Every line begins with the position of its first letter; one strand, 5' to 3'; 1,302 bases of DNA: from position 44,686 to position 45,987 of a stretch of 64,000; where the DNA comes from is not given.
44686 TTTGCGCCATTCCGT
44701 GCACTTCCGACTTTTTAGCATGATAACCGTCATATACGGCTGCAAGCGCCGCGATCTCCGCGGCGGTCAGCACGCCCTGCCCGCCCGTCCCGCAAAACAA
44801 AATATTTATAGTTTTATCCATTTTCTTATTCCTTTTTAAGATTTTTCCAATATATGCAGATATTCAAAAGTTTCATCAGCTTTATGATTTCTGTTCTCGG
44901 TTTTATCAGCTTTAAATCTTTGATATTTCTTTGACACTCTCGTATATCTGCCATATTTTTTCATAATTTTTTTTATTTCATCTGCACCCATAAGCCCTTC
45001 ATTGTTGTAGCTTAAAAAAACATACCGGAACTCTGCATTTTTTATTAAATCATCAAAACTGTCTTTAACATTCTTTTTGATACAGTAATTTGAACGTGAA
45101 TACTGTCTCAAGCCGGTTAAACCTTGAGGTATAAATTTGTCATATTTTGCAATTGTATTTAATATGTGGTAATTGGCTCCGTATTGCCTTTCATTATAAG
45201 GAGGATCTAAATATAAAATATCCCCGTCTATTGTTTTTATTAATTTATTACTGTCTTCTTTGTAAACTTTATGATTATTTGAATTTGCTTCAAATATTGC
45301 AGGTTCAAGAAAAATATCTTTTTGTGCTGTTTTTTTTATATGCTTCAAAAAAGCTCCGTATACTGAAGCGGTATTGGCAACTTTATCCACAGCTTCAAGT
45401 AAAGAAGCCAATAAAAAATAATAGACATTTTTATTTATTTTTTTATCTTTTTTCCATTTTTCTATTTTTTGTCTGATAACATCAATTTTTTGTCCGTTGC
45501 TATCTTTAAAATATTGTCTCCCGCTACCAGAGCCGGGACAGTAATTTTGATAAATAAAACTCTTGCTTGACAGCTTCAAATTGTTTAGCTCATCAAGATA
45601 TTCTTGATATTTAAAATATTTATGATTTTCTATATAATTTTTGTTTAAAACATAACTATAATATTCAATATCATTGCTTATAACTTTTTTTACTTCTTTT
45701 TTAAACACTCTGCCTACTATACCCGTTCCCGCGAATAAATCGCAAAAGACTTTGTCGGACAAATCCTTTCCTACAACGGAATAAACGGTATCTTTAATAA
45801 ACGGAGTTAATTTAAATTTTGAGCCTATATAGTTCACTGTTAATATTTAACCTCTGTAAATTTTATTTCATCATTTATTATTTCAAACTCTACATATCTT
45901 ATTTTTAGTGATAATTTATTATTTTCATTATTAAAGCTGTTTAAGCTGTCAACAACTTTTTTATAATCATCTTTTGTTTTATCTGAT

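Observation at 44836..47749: AT-rich three-gene restriction-modification cassette inserted exactly at the iorA/iorB junction with coupled start/stop codons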

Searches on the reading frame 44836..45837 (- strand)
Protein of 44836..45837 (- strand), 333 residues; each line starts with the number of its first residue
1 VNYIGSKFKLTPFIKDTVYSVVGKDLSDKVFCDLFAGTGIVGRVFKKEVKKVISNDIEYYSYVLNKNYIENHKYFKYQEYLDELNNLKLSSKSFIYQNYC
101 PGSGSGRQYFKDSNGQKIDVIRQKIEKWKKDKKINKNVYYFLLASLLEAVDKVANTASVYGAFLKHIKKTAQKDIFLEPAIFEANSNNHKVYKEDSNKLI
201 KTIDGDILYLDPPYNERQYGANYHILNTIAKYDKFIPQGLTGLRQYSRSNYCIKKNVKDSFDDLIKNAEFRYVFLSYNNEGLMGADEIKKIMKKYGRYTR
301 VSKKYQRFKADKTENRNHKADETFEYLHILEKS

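Call 4: search_protein_families(library=pfam, proteins=[window:44836-45837:-], max_evalue=0.01)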
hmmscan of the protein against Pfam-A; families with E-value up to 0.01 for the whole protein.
window:44836-45837:- (333 aa): 2 families
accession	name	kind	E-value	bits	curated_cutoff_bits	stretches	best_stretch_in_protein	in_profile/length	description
PF02086.21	MethyltransfD12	-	6.1e-52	177.3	22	1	3-281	1-243/253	D12 class N6 adenine-specific DNA methyltransferase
PF03602.21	Cons_hypoth95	-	4.8e-06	26.8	24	0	188-231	92-138/182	Conserved hypothetical protein 95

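Call 5: search_protein_families(library=ncbifam, proteins=[window:44836-45837:-], max_evalue=0.01)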
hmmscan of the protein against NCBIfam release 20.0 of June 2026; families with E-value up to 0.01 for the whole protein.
window:44836-45837:- (333 aa): 1 family
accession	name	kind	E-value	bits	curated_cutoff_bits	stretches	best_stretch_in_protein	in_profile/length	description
TIGR00095.1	TIGR00095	equivalog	3.4e-06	26.8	117.5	0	197-239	117-156/194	16S rRNA (guanine(966)-N(2))-methyltransferase RsmD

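Call 7: search_protein_families(library=padloc, proteins=[window:44836-45837:-], max_evalue=0.01)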
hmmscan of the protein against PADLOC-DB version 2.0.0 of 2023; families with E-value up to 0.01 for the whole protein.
window:44836-45837:- (333 aa): 11 families
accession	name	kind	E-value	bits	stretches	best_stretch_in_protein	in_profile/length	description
PDLC03257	MTase_II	-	2.9e-132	439.1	1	1-332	13-341/343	Type II methyltransferase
PDLC03287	MTase_II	-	2.2e-83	279.2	1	1-332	1-338/646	Type II methyltransferase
PDLC03720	oMTase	-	5.9e-58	195.1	1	2-318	5-314/326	orphan methyltransferase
PDLC03298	MTase_II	-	2.1e-55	186.3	1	2-312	3-309/362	Type II methyltransferase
PDLC03373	MTase_II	-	5.5e-49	165.4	1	2-330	10-335/339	Type II methyltransferase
PDLC03292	MTase_II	-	1e-42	144.3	1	2-318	82-398/722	Type II methyltransferase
PDLC03345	MTase_II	-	5.7e-39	131.9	1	2-331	24-394/581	Type II methyltransferase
PDLC03342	MTase_II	-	9.5e-23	78.9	1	2-300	26-344/383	Type II methyltransferase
PDLC03261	MTase_II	-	5.7e-19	65.8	1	2-304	312-615/643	Type II methyltransferase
PDLC03372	MTase_II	-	1.9e-18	65.2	1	97-319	25-249/259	Type II methyltransferase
PDLC03385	MTase_II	-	4.5e-16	57.1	2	179-319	193-326/336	Type II methyltransferase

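Call 28: find_homologous_proteins(query=window:44836-45837:-, max_evalue=1e-10)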
Query window:44836-45837:- (333 aa): 8000 proteins with E <= 1e-10 among 8000 candidates; the best 120 are listed.
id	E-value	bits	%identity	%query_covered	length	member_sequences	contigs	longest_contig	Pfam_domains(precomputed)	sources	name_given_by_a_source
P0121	2.2e-214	729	99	100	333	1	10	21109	PF03602.22,PF02086.22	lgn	-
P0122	1.6e-206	703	100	96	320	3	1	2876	PF03602.22,PF02086.22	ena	-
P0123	8.2e-161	553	74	100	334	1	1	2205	PF03602.22,PF02086.22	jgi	jgi:adenine-specific DNA-methyltransferase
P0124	3.8e-160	551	76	100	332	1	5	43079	PF02086.22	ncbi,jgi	jgi:adenine-specific DNA-methyltransferase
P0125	3.9e-160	551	73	100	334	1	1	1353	PF02086.22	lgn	-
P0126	4.8e-160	551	72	100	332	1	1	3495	PF03602.22,PF02086.22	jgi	jgi:adenine-specific DNA-methyltransferase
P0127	9.7e-160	550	74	100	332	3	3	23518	PF03602.22,PF02086.22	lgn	-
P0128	1.1e-159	550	76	100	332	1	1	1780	PF02086.22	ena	-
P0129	1.4e-159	549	73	100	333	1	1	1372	PF03602.22,PF02086.22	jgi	jgi:adenine-specific DNA-methyltransferase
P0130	3.2e-159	548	74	100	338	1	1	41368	PF03602.22,PF02086.22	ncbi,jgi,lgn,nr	ncbi:MAG: DNA adenine methylase [Elusimicrobiota bacterium]|jgi:adenine-specific DNA-methyltransfera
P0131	6.4e-159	547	76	100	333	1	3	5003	PF02086.22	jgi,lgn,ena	-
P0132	9.1e-159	547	76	100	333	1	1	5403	PF02086.22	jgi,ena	-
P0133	9.5e-159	547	74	100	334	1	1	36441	PF03602.22,PF02086.22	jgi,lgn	jgi:adenine-specific DNA-methyltransferase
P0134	2.3e-158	545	76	100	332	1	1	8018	PF02086.22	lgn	-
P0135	2.4e-158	545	74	100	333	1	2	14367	PF02086.22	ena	-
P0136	8.0e-158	543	75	100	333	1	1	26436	PF02086.22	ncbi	-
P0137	9.7e-158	543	75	100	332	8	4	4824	PF02086.22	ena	-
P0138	2.1e-157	542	75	100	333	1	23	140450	PF02086.22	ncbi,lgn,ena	-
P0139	5.2e-157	541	74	100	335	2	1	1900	PF02086.22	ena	-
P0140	6.3e-157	541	72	100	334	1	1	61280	PF02086.22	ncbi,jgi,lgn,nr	ncbi:MAG: DNA adenine methylase [Endomicrobium sp.]|jgi:adenine-specific DNA-methyltransferase|nr:DN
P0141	8.3e-157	540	74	100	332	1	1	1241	PF02086.22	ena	-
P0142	2.2e-156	539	72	100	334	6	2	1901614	PF03602.22,PF02086.22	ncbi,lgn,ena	ncbi:DNA adenine methylase [Elusimicrobiota bacterium]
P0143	5.1e-156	538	72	100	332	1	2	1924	PF03602.22,PF02086.22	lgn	-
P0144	5.4e-155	534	72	100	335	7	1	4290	PF03602.22,PF02086.22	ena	-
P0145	4.8e-154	531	72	100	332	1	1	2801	PF02086.22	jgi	jgi:adenine-specific DNA-methyltransferase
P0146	6.9e-154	531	71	100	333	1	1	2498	PF03602.22,PF02086.22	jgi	jgi:adenine-specific DNA-methyltransferase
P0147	9.2e-154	530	72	100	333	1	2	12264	PF02086.22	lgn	-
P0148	1.4e-153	530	71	100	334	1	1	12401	PF02086.22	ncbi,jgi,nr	ncbi:MAG: DNA adenine methylase [Endomicrobium sp.]|jgi:adenine-specific DNA-methyltransferase|nr:DN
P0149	1.7e-153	529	71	100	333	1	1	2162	PF03602.22,PF02086.22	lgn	-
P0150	1.8e-153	529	71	100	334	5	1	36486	PF03602.22,PF02086.22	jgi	-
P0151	4.2e-153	528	70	100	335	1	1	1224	PF03602.22,PF02086.22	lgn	-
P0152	4.7e-153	528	71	100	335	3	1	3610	PF03602.22,PF02086.22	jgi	jgi:adenine-specific DNA-methyltransferase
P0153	1.4e-152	526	71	100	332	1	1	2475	PF02086.22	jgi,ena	-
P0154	1.4e-152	526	71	100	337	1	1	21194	PF03602.22,PF02086.22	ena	-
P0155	1.5e-152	526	71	100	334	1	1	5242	PF03602.22,PF02086.22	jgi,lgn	jgi:adenine-specific DNA-methyltransferase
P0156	1.5e-152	526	70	100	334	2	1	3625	PF03602.22,PF02086.22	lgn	-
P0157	2.5e-152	525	71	100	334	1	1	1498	PF03602.22,PF02086.22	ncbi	-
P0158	2.9e-152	525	71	99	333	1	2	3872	PF02086.22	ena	-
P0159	4.7e-152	525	70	100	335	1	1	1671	PF03602.22,PF02086.22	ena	-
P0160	5.0e-152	524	71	100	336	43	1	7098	PF02086.22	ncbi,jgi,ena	-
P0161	6.0e-152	524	70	100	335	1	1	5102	PF02086.22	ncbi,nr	ncbi:MAG TPA: modification methylase [Sulfurimonas autotrophica]|nr:modification methylase [Sulfurim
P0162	7.9e-152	524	70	100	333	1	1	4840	PF02086.22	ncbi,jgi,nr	ncbi:MAG: DNA adenine methylase [Elusimicrobiota bacterium]|jgi:adenine-specific DNA-methyltransfera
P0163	1.9e-151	523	70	100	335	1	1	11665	PF03602.22,PF02086.22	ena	-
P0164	2.6e-151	522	70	100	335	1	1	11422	PF02086.22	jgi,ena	-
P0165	4.7e-151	521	71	100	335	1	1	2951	PF03602.22,PF02086.22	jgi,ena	-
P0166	5.2e-151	521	70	100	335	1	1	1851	PF03602.22,PF02086.22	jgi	-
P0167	5.2e-151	521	71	100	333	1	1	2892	PF03602.22,PF02086.22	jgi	jgi:adenine-specific DNA-methyltransferase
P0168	5.3e-151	521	71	100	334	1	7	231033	PF02086.22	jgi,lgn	jgi:adenine-specific DNA-methyltransferase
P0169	6.4e-151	521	70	100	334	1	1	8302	PF03602.22,PF02086.22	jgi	jgi:adenine-specific DNA-methyltransferase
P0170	7.2e-151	521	69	100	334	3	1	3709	PF03602.22,PF02086.22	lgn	-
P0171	8.0e-151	520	70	100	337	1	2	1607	PF02086.22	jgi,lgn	jgi:adenine-specific DNA-methyltransferase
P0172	8.2e-151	520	69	100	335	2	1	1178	PF02086.22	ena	-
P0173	8.3e-151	520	70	100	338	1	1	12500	PF02086.22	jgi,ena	-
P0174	8.6e-151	520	72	100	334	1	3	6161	PF02086.22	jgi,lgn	jgi:adenine-specific DNA-methyltransferase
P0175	1.3e-150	520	70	100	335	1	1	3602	PF03602.22,PF02086.22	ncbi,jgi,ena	-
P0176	1.5e-150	520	71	100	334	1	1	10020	PF03602.22,PF02086.22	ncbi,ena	-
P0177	1.6e-150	519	70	100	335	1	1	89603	PF02086.22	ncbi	-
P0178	1.8e-150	519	69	100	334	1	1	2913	PF03602.22,PF02086.22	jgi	jgi:adenine-specific DNA-methyltransferase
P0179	1.9e-150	519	71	100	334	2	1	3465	PF03602.22,PF02086.22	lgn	-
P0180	2.0e-150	519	68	100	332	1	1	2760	PF03602.22,PF02086.22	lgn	-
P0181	2.0e-150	519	70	99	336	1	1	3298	PF02086.22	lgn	-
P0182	2.1e-150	519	71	100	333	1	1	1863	PF03602.22,PF02086.22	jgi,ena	-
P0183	2.6e-150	519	70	100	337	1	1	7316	PF02086.22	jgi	-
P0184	2.7e-150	519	70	100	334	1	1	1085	PF02086.22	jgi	-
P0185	2.9e-150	519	70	100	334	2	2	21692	PF03602.22,PF02086.22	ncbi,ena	-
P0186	3.2e-150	518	71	100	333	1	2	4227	PF03602.22,PF02086.22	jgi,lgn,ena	jgi:adenine-specific DNA-methyltransferase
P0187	3.5e-150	518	69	100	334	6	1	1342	PF03602.22,PF02086.22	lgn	-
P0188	3.9e-150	518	69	100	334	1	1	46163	PF02086.22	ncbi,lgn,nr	ncbi:MAG: DNA adenine methylase [Sulfurospirillum sp.]|nr:DNA adenine methylase [Sulfurospirillum sp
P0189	4.2e-150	518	69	100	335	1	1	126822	PF02086.22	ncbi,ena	-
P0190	4.8e-150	518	69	100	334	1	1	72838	PF02086.22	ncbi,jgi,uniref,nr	ncbi:DNA adenine methylase [Sulfurimonas sp.]|uniref:DNA adenine methylase n=1 Tax=Sulfurimonas sp. 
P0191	5.2e-150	518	71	100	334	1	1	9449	PF02086.22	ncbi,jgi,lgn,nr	ncbi:MAG: DNA adenine methylase [Bacteroidales bacterium]|jgi:adenine-specific DNA-methyltransferase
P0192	5.6e-150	518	70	100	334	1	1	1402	PF02086.22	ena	-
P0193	5.7e-150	518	71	100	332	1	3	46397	PF03602.22,PF02086.22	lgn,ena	-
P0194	7.1e-150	517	69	100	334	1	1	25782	PF02086.22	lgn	-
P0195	7.2e-150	517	69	100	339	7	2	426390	PF02086.22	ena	-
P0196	7.9e-150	517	70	100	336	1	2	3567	PF02086.22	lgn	-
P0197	8.9e-150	517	70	100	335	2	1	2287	PF03602.22,PF02086.22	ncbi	ncbi:MAG: DNA adenine methylase [Campylobacterales bacterium]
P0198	9.6e-150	517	70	100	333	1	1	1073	PF02086.22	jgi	-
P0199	1.0e-149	517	68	100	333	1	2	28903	PF03602.22,PF02086.22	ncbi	-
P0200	1.1e-149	517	70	100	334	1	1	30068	PF02086.22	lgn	-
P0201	1.1e-149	517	69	100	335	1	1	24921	PF03602.22,PF02086.22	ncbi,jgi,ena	-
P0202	1.2e-149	517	71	100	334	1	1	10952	PF03602.22,PF02086.22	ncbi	-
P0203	1.4e-149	516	69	100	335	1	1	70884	PF02086.22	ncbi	-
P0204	2.7e-149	515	68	100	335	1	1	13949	PF02086.22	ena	-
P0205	3.0e-149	515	69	100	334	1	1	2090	PF02086.22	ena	-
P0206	3.4e-149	515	70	100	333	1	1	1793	PF02086.22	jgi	-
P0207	3.4e-149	515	68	100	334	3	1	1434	PF02086.22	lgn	-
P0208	3.6e-149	515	69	100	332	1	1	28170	PF03602.22,PF02086.22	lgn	-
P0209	3.7e-149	515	70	100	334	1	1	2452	PF02086.22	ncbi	-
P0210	5.3e-149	514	69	100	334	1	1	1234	PF02086.22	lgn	-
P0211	5.3e-149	514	70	100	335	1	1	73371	PF02086.22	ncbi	-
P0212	6.0e-149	514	69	100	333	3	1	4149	PF02086.22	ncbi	-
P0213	6.1e-149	514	68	100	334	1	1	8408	PF02086.22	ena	-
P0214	6.2e-149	514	69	100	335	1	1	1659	PF02086.22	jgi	-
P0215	6.3e-149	514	69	100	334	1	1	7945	PF02086.22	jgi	jgi:adenine-specific DNA-methyltransferase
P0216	6.5e-149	514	69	100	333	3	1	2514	PF02086.22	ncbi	-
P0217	7.2e-149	514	70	100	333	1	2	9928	PF02086.22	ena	-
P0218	7.4e-149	514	69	100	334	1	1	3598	PF03602.22,PF02086.22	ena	-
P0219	7.9e-149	514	69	100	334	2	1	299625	PF02086.22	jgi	jgi:adenine-specific DNA-methyltransferase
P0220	8.3e-149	514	70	100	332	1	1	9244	PF02086.22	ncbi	-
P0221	9.1e-149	514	70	100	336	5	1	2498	PF02086.22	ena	-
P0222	9.4e-149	514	71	100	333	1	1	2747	PF02086.22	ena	-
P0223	1.1e-148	513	69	100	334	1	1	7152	PF03602.22,PF02086.22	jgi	-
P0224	1.1e-148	513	68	100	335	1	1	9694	PF02086.22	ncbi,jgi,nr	ncbi:MAG: DNA adenine methylase [Sulfurimonas sp.]|jgi:adenine-specific DNA-methyltransferase|nr:DNA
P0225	1.1e-148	513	68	100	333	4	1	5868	PF02086.22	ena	-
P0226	1.3e-148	513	69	100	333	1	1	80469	PF03602.22,PF02086.22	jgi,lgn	jgi:adenine-specific DNA-methyltransferase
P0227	1.3e-148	513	70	100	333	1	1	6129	PF03602.22,PF02086.22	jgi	-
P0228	1.3e-148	513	69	100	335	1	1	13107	PF02086.22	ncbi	-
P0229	1.4e-148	513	69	100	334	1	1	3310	PF03602.22,PF02086.22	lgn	-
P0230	1.5e-148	513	69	100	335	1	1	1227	PF03602.22,PF02086.22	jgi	-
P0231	1.7e-148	513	69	100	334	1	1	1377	PF02086.22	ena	-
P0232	1.9e-148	513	73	100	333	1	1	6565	PF03602.22,PF02086.22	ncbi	-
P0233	2.1e-148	513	69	100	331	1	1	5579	PF03602.22,PF02086.22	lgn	-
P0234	2.4e-148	512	69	100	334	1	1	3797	PF03602.22,PF02086.22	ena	-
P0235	2.5e-148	512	68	100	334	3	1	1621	PF02086.22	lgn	-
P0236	2.5e-148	512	69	100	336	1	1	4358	PF03602.22,PF02086.22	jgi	-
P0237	2.6e-148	512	69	100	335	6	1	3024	PF02086.22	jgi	-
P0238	2.8e-148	512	69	100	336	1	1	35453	PF02086.22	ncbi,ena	-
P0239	2.8e-148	512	70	100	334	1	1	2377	PF03602.22,PF02086.22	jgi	jgi:adenine-specific DNA-methyltransferase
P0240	2.9e-148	512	68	100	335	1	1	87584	PF02086.22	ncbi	-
